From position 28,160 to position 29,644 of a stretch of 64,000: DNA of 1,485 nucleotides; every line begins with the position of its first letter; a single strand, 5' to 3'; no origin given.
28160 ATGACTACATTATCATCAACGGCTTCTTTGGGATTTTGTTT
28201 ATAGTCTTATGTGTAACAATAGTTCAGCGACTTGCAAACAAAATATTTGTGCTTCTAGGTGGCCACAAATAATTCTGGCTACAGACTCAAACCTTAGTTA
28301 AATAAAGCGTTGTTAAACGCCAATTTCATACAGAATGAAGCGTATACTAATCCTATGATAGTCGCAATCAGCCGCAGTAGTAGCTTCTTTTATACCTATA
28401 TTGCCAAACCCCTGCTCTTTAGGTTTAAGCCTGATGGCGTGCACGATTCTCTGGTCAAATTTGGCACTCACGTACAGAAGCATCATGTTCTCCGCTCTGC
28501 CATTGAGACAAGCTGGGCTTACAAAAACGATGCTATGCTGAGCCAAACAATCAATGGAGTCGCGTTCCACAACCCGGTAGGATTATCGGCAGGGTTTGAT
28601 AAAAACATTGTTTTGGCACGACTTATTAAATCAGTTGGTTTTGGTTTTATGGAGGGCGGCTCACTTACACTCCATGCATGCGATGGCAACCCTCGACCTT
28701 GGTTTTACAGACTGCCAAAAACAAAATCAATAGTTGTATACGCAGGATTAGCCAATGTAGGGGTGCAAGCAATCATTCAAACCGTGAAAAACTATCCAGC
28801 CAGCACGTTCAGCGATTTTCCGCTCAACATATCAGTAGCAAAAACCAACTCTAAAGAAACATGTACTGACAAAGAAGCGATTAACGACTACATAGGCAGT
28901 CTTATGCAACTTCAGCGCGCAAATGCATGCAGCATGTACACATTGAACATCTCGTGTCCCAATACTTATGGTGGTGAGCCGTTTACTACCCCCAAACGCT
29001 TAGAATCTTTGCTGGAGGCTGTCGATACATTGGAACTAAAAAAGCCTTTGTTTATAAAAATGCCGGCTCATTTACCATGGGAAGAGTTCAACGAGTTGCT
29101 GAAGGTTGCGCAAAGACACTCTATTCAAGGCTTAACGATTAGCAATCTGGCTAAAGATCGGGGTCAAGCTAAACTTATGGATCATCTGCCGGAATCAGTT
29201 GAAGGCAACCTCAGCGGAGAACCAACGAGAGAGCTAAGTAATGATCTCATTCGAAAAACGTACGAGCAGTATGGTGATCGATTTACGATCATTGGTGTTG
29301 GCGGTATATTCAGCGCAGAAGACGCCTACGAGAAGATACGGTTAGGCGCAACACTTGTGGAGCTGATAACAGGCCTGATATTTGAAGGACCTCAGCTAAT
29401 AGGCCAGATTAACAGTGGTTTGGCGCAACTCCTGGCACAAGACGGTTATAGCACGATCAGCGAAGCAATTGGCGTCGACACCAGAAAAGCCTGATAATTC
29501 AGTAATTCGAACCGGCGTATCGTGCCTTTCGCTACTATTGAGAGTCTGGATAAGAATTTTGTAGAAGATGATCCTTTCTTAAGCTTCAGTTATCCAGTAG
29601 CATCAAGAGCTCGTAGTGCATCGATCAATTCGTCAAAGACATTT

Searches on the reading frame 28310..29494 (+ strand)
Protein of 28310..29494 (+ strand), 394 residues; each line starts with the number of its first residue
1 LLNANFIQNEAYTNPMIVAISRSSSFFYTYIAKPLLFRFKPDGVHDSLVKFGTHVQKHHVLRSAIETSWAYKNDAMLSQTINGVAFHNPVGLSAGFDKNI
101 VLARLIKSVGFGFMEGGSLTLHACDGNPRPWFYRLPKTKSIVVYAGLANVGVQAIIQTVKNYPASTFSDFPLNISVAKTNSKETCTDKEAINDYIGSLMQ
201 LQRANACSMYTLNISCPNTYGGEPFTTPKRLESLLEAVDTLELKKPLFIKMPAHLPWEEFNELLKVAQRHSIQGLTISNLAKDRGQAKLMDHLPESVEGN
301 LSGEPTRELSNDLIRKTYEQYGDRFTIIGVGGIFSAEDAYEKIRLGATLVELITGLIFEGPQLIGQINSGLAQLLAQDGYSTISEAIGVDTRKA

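Call 87: search_protein_families(library=pfam, proteins=[window:28310-29494:+], max_evalue=0.00001)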
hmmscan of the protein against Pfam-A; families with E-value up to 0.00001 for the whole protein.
window:28310-29494:+ (394 aa): 1 family
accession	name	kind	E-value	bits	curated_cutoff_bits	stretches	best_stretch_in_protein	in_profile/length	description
PF01180.27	DHO_dh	-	3.8e-54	184.3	27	1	76-375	1-291/291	Dihydroorotate dehydrogenase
